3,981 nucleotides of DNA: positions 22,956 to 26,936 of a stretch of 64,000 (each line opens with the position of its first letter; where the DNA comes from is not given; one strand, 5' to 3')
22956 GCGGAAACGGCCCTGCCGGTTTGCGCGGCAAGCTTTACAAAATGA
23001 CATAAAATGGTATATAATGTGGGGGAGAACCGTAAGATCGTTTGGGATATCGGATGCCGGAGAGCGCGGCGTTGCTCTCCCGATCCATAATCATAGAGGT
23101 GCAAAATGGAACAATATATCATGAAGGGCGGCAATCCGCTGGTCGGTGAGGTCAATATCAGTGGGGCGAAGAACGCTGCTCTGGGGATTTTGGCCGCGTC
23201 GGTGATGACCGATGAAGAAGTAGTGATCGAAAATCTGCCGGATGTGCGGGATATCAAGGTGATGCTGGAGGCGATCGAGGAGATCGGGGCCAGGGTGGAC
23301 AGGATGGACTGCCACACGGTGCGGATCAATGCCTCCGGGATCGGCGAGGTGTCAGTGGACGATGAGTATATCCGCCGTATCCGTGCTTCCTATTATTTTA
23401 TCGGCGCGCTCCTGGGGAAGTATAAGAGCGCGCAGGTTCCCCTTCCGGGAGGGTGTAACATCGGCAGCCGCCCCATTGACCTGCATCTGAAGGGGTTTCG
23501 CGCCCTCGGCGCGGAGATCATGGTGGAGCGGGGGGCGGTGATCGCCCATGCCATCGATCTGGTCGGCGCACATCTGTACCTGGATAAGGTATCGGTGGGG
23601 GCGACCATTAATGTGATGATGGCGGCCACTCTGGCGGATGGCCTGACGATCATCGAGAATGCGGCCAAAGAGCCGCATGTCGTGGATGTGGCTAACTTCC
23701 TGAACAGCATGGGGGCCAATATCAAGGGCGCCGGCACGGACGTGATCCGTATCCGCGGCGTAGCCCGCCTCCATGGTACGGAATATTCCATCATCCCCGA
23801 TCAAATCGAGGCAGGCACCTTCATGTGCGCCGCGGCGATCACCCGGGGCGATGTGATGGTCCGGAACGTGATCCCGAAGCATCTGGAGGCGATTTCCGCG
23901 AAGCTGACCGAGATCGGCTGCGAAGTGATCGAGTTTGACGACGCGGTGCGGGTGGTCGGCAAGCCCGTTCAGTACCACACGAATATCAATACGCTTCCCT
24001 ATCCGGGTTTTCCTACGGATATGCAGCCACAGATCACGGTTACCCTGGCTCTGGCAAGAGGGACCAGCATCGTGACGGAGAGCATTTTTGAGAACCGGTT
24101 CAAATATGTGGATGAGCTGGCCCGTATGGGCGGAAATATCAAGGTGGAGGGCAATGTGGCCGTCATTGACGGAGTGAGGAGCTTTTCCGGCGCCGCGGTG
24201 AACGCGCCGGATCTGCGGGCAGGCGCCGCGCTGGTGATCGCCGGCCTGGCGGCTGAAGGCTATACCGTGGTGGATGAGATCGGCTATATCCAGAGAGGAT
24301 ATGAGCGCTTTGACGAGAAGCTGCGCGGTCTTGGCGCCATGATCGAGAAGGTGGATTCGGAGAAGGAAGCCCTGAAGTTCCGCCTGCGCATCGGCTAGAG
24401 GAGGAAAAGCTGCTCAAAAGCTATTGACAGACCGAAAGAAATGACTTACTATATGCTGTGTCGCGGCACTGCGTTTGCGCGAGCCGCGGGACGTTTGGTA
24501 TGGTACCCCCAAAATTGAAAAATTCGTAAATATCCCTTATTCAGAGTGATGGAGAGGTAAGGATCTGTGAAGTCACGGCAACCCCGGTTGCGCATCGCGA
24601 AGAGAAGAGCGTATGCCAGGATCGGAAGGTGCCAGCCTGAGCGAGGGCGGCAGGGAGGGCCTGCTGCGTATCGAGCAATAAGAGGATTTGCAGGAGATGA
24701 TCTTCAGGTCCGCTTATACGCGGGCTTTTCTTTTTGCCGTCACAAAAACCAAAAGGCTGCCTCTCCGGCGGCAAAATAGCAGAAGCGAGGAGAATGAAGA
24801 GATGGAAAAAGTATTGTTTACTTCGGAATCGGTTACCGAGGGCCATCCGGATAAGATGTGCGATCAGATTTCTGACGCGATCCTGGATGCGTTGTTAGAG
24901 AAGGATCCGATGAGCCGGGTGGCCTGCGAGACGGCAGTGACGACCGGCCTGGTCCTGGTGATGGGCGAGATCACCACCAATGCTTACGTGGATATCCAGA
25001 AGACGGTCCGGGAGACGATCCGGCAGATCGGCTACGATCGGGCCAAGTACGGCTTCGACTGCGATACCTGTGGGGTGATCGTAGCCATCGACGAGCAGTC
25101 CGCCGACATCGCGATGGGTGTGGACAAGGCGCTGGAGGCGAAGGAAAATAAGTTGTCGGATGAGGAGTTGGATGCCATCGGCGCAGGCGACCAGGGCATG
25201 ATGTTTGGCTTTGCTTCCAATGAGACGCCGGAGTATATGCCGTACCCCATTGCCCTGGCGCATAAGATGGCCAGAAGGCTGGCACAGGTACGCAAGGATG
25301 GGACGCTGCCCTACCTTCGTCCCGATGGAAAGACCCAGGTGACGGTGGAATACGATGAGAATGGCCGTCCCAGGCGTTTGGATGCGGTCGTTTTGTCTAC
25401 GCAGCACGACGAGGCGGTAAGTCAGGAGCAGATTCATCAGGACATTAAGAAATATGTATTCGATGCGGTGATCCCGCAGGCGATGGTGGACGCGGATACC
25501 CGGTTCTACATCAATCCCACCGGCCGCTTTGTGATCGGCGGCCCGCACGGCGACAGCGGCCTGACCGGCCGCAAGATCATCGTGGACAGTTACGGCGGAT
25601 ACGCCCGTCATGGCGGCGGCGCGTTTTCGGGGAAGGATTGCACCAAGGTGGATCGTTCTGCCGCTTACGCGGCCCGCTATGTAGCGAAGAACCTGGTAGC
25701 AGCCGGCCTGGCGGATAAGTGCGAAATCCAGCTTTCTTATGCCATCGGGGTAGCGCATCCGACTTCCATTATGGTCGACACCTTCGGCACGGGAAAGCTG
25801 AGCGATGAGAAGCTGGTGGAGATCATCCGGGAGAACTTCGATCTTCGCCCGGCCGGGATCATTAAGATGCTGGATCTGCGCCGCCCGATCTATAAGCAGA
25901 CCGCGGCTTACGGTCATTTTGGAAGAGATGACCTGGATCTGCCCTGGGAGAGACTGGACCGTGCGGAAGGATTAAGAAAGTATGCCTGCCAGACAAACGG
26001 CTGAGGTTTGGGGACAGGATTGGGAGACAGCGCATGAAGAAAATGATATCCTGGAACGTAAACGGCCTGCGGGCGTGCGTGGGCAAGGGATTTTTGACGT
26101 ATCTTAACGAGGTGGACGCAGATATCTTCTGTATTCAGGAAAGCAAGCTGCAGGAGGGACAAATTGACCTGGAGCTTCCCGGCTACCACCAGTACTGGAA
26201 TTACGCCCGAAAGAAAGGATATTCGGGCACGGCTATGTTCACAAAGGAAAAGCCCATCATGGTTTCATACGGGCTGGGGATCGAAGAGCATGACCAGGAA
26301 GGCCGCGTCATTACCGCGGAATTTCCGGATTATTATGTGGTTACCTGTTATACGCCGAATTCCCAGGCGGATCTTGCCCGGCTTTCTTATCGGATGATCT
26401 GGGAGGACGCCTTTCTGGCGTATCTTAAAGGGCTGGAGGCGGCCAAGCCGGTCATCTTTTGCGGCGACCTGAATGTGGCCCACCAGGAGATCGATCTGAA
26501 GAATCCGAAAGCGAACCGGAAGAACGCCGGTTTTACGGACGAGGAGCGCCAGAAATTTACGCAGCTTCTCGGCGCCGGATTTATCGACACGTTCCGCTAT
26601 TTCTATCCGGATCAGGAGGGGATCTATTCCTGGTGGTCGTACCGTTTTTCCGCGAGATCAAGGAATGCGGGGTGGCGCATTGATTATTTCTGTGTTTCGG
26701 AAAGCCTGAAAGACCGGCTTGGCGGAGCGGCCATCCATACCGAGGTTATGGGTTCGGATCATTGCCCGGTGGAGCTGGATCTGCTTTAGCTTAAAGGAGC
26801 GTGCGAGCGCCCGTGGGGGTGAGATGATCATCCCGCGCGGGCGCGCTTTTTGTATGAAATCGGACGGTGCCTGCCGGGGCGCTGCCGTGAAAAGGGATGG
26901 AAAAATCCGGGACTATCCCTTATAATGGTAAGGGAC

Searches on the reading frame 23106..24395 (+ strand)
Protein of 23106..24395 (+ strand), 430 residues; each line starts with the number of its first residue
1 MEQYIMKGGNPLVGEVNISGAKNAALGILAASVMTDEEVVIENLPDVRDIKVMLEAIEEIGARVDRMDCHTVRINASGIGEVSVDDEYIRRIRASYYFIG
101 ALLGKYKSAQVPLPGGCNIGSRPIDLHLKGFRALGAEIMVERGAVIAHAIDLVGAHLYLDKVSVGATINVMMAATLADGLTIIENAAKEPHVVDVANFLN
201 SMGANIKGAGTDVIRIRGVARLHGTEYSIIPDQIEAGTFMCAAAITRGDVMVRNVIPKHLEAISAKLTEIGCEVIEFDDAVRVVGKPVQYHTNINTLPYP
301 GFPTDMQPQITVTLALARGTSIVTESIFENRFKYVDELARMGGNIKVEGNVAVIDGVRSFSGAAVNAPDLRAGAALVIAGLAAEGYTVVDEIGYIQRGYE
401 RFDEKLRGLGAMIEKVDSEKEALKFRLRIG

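Call 12: search_protein_families(library=pfam, proteins=[window:23106-24395:+], max_evalue=0.00001)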
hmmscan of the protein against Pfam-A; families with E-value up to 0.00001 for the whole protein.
window:23106-24395:+ (430 aa): 1 family
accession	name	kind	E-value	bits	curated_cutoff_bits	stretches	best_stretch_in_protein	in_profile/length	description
PF00275.25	EPSP_synthase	-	4.5e-105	352.2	22.8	1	7-406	2-417/417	EPSP synthase (3-phosphoshikimate 1-carboxyvinyltransferase)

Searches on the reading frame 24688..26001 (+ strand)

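Call 12: search_protein_families(library=pfam, proteins=[window:24688-26001:+], max_evalue=0.00001)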
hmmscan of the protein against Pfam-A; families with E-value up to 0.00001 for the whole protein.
window:24688-26001:+ (438 aa): 3 families
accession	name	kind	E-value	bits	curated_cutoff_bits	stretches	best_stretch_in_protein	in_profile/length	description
PF02773.21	S-AdoMet_synt_C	-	9.8e-72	239.8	25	1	283-422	1-138/138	S-adenosylmethionine synthetase, C-terminal domain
PF02772.21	S-AdoMet_synt_M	-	5.4e-51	172.2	29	1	164-281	2-120/120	S-adenosylmethionine synthetase, central domain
PF00438.25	S-AdoMet_synt_N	-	4.1e-47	159.2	33.1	1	42-139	2-99/99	S-adenosylmethionine synthetase, N-terminal domain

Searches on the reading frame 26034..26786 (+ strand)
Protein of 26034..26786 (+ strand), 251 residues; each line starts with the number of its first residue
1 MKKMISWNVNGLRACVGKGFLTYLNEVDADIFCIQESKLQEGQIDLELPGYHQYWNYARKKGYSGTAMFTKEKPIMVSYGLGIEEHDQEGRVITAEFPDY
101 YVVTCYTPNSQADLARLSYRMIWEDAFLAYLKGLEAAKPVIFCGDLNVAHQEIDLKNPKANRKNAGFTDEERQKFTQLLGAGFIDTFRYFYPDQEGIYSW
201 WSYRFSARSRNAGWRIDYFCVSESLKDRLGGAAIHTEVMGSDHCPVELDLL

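Call 12: search_protein_families(library=pfam, proteins=[window:26034-26786:+], max_evalue=0.00001)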
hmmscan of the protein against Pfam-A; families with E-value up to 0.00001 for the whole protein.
window:26034-26786:+ (251 aa): 1 family
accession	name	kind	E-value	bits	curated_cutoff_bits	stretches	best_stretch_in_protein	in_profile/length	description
PF03372.29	Exo_endo_phos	-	1.5e-33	116.8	24.5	1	5-243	1-225/225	Endonuclease/Exonuclease/phosphatase family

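Call 56: search_protein_families(library=ncbifam, proteins=[window:26034-26786:+], max_evalue=0.001)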
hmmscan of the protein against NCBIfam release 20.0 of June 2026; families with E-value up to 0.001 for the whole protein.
window:26034-26786:+ (251 aa): 4 families
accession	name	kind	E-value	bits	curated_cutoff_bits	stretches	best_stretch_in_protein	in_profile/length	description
NF010489.0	PRK13911.1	equivalog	4e-116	387.1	503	1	3-250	2-249/250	exodeoxyribonuclease III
TIGR00633.1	xth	equivalog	1.5e-97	326.1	99.05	1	3-250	2-254/255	exodeoxyribonuclease III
TIGR00195.1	exoDNase_III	equivalog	2.3e-96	322.3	182.55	1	3-249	2-253/254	exodeoxyribonuclease III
NF008733.0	PRK11756.1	equivalog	4.4e-35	121.2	280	1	3-248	2-265/269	exodeoxyribonuclease III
